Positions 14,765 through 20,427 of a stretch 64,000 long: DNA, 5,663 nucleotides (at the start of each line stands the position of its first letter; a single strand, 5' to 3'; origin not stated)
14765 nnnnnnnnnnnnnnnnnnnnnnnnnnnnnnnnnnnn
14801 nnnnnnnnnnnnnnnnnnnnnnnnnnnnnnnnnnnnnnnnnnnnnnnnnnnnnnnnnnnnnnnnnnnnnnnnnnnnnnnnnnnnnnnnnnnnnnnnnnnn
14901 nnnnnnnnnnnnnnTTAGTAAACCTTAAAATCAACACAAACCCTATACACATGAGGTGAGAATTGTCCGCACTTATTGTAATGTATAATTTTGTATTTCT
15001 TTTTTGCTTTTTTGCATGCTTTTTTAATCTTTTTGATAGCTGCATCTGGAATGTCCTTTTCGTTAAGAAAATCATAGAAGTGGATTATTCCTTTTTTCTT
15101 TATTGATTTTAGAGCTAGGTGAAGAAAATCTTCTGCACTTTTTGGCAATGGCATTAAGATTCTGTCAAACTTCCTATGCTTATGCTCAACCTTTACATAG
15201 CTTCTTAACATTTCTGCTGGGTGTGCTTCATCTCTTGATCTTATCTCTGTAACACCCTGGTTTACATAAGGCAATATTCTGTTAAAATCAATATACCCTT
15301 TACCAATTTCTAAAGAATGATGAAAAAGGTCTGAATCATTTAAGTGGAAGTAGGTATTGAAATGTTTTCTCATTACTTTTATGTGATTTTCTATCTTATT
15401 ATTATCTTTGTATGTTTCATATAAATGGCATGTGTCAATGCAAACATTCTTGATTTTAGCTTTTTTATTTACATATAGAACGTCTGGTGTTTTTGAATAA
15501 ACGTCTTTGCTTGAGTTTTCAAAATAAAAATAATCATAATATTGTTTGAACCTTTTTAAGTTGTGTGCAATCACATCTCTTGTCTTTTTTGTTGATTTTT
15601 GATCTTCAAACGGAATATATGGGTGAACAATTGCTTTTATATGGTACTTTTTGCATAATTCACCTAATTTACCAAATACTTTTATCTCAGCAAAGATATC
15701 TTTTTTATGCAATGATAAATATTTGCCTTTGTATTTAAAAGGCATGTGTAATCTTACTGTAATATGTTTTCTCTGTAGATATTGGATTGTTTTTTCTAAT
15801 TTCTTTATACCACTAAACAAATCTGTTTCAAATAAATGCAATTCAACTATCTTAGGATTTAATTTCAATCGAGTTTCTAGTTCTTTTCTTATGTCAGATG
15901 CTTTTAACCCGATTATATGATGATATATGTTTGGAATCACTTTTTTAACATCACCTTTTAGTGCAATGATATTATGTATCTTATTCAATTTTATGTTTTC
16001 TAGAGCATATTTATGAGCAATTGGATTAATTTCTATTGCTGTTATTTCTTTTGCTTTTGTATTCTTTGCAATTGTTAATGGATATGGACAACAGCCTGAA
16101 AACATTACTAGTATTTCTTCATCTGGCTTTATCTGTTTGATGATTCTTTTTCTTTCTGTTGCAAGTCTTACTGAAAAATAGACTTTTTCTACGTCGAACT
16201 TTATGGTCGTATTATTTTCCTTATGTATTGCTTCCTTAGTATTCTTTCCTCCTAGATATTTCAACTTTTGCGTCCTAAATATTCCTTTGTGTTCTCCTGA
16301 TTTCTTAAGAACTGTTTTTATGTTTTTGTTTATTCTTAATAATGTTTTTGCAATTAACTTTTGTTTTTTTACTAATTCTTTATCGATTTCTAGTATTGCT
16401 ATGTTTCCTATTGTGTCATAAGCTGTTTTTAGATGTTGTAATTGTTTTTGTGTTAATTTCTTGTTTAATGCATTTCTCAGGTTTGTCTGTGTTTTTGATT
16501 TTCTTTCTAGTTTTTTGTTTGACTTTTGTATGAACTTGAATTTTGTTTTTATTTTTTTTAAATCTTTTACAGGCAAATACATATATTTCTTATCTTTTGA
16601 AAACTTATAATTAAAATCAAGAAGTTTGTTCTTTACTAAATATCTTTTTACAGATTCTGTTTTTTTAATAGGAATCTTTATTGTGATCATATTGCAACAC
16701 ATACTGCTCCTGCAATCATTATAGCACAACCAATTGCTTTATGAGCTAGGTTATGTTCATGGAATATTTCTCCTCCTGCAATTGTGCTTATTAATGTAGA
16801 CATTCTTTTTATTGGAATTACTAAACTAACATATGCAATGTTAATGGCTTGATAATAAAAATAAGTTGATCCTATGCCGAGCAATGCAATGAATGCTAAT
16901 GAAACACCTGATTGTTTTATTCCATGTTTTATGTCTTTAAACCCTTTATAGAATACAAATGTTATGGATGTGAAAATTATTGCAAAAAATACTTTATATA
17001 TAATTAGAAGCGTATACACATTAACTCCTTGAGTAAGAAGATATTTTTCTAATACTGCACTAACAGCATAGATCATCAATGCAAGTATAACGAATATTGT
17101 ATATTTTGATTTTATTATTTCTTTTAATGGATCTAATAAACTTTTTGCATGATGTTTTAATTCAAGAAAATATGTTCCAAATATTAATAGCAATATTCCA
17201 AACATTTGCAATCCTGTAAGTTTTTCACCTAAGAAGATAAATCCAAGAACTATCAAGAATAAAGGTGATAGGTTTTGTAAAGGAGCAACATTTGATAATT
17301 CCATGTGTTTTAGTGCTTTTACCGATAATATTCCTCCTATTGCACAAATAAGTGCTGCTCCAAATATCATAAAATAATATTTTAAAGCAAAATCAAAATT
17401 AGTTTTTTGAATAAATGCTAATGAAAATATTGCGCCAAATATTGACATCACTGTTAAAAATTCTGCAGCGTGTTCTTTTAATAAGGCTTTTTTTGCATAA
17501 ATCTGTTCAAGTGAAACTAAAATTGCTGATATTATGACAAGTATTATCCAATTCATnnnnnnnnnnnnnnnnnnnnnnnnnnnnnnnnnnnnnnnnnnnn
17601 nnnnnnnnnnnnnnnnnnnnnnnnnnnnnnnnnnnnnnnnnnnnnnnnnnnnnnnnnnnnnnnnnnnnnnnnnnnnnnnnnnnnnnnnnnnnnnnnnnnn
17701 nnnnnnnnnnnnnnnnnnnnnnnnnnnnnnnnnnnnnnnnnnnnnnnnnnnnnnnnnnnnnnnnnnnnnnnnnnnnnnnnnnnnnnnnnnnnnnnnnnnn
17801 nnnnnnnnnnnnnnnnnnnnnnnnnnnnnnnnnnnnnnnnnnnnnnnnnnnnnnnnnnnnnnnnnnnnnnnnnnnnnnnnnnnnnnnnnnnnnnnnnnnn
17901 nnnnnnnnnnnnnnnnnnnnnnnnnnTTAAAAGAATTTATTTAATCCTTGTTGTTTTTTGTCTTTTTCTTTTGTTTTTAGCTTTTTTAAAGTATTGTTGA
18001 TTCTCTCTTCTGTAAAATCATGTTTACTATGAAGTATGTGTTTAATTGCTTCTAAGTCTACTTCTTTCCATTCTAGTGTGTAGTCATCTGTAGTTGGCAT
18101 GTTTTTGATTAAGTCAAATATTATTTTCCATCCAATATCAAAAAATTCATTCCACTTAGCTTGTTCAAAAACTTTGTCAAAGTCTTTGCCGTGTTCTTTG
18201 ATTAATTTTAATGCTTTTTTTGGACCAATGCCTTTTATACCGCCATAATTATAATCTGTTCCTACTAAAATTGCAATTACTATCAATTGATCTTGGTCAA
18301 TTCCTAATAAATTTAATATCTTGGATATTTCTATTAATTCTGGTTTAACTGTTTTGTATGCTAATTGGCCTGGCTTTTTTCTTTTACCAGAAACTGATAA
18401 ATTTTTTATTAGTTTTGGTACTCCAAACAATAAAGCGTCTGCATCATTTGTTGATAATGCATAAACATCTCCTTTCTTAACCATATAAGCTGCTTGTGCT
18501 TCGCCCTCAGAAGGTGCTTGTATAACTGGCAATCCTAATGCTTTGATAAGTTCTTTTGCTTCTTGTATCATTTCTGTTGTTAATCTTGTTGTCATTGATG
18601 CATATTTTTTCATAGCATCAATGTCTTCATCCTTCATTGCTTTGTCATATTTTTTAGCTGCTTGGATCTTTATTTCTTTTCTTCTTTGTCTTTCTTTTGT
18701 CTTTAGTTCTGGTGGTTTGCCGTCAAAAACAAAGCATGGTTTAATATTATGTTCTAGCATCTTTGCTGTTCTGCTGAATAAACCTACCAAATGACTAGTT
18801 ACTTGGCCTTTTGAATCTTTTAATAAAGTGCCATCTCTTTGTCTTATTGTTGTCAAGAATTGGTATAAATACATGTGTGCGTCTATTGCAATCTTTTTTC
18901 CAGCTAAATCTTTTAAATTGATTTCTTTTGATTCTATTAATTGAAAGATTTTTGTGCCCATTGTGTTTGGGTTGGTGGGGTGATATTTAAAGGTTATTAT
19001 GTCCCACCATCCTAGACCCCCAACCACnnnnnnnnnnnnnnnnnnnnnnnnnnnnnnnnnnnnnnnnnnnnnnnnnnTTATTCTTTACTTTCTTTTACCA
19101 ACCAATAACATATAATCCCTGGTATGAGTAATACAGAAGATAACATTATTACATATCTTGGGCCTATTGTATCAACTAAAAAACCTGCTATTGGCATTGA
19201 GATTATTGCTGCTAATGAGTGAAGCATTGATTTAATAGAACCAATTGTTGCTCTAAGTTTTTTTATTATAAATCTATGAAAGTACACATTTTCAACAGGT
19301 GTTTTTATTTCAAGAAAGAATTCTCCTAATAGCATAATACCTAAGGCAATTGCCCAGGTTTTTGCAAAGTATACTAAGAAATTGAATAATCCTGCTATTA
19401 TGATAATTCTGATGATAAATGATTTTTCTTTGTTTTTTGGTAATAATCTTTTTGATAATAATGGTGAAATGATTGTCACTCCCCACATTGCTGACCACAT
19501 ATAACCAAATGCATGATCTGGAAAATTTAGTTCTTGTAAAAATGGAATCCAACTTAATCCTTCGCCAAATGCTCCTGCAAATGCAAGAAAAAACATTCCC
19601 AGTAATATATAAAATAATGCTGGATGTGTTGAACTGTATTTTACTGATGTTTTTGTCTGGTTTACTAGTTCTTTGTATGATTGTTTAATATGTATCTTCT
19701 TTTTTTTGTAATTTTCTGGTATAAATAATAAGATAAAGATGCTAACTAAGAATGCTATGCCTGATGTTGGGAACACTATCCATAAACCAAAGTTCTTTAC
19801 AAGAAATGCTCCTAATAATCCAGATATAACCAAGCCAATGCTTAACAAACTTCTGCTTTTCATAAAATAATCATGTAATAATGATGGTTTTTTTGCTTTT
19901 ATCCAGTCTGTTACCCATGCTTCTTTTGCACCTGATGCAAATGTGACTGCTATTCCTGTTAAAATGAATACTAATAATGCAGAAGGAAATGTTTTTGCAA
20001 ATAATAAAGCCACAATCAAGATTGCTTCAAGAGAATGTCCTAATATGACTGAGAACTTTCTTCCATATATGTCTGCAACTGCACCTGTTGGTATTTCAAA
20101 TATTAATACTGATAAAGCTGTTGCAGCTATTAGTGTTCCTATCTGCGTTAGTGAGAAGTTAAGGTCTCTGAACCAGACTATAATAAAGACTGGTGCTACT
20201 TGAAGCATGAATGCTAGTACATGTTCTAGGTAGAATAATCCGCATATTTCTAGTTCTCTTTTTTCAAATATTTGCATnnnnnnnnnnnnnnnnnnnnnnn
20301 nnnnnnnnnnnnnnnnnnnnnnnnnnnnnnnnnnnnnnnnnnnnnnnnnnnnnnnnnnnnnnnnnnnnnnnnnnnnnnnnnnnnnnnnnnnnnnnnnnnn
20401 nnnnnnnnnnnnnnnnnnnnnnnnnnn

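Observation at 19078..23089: Candidate RiPP-type operon: 40-aa two-Cys peptide, radical SAM/SPASM enzyme, methyltransferase and MFS exporter, with a divergent TrmB regulator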

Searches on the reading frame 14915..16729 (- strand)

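Call 80: search_protein_families(library=pfam, proteins=[window:14915-16729:-], max_evalue=0.0001)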
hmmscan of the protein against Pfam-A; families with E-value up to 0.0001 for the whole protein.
window:14915-16729:- (604 aa): 4 families
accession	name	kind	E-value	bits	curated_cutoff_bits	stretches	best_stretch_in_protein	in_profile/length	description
PF02475.24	TRM5-TYW2_MTfase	-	1.5e-45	155.5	28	2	168-268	2-104/164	TRM5/TYW2 methyltransferase domain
PF25133.1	TYW2_N_2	-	4.1e-18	65.7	27.7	1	84-164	1-79/79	TYW2 N-terminal domain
PF18093.7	Trm5_N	-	1.6e-08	34.6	22.7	1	16-56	1-41/47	tRNA methyltransferase 5 N-terminal domain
PF01261.30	AP_endonuc_2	-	1.5e-06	28.5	31.1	1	347-486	65-213/249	Xylose isomerase-like TIM barrel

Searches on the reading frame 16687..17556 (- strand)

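Call 80: search_protein_families(library=pfam, proteins=[window:16687-17556:-], max_evalue=0.0001)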
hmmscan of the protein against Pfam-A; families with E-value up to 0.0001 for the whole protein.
window:16687-17556:- (289 aa): 1 family
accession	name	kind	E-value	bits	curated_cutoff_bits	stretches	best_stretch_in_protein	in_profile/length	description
PF00892.27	EamA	-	1.5e-26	93.8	28.2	2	2-131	2-133/135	EamA-like transporter family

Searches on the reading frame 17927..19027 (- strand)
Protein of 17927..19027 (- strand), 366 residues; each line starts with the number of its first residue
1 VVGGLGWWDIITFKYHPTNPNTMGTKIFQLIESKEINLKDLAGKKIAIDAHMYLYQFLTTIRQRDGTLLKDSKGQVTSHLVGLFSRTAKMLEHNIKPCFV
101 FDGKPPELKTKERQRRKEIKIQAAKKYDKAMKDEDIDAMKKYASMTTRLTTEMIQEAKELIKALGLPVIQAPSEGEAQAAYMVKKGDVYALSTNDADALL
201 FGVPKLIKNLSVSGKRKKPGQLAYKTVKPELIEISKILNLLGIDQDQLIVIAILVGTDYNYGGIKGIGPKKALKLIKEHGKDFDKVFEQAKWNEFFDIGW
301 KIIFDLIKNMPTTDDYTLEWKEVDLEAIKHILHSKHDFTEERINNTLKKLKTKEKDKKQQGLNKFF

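Call 3: search_protein_families(library=pfam, proteins=[window:17927-19027:-], max_evalue=0.01)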
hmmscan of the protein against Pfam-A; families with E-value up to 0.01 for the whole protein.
window:17927-19027:- (366 aa): 4 families
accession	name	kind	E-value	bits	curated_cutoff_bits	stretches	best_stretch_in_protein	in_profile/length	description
PF00867.23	XPG_I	-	4.2e-27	94.8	24.9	1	165-258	1-89/89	XPG I-region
PF00752.23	XPG_N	-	8.2e-25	87.6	22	1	34-122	17-100/101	XPG N-terminal domain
PF10391.15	DNA_pol_lambd_f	-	0.00031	21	29.8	1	263-305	5-49/51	Fingers domain of DNA polymerase lambda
PF01367.25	5_3_exonuc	-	0.00049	21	40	1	245-291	3-49/97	5'-3' exonuclease, C-terminal SAM fold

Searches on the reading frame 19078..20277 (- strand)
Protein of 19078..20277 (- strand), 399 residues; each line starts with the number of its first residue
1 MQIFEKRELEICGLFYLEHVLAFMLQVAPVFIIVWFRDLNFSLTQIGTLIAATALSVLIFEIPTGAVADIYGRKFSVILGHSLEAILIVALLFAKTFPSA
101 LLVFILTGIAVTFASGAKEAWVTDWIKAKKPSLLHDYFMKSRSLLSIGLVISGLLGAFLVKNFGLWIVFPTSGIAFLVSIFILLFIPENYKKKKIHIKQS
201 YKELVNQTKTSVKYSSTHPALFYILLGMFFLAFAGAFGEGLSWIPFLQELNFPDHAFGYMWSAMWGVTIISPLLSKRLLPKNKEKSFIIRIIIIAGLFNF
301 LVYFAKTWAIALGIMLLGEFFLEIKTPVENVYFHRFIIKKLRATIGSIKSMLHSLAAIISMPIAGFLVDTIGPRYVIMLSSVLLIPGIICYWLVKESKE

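Call 3: search_protein_families(library=pfam, proteins=[window:19078-20277:-], max_evalue=0.01)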
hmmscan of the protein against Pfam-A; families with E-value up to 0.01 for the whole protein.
window:19078-20277:- (399 aa): 3 families
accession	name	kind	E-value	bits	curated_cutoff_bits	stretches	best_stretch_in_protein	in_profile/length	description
PF07690.21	MFS_1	-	1.6e-28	100.1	33.4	2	26-316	13-302/347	Major Facilitator Superfamily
PF05977.19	MFS_3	-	2.7e-08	33.2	27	1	37-318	38-318/524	Transmembrane secretion effector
PF12832.13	MFS_1_like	-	1.2e-06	28.2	25.2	1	31-344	21-337/373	MFS_1 like family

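Call 4: search_protein_families(library=ncbifam, proteins=[window:19078-20277:-], max_evalue=0.01)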
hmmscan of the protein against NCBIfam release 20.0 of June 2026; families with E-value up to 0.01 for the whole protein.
window:19078-20277:- (399 aa): 19 families
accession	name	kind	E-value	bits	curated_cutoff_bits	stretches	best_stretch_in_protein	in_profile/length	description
NF000043.1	tet_MFS_P_a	exception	1.2e-23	83.6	750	1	27-392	25-398/420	tetracycline efflux MFS transporter TetA(P)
NF000049.1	tet_MFS_40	exception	1.1e-19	70.9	800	1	40-389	42-396/406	tetracycline efflux MFS transporter Tet(40)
TIGR00900.1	2A0121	subfamily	6.2e-16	58.7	319.6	1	41-372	31-364/364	H+ Antiporter protein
TIGR00893.1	2A0114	subfamily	5.2e-13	48.7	395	1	37-394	22-398/399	D-galactonate transporter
TIGR00881.1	2A0104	subfamily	1.5e-10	40.7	407.75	2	39-204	25-190/379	phosphoglycerate transporter protein PgtP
TIGR00895.1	2A0115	subfamily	2.6e-10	39.8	418.55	1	37-368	45-398/398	aromatic acid/H+ symport family MFS transporter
TIGR00899.1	2A0120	subfamily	9.7e-10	38.1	522.3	1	18-395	8-374/375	sugar efflux transporter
TIGR00880.1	2_A_01_02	superfamily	3.6e-09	36.9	131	1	47-186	1-137/141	multidrug resistance protein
NF040872.1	MFS_HP1165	exception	1.3e-08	34.3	700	1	39-361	33-343/385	HP1165 family MFS efflux transporter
NF049980.1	SfMCT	equivalog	3.2e-07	29.4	320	2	39-235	32-228/378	L-lactate MFS transporter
TIGR00886.1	2A0108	subfamily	5.8e-07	28.9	311.7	1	20-116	11-111/368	NarK family nitrate/nitrite MFS transporter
NF053517.1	HbztTptrPcaK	equivalog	2.3e-06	26.8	770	1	24-198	38-206/437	4-hydroxybenzoate transporter PcaK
TIGR00890.1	2A0111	subfamily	3.6e-06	26.2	374.85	1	352-394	46-88/377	oxalate/formate antiport family MFS transporter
NF003477.0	PRK05122.1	subfamily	8.6e-06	24.7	374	0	22-106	34-118/404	MFS transporter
NF007792.0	PRK10489.1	equivalog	0.00027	20.1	324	1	30-317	38-319/419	enterobactin transporter EntS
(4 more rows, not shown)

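Call 63: search_protein_families(library=padloc, proteins=[window:19078-20277:-], max_evalue=0.001)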
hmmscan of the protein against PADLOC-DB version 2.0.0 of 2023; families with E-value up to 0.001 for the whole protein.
window:19078-20277:- (399 aa): 0 families
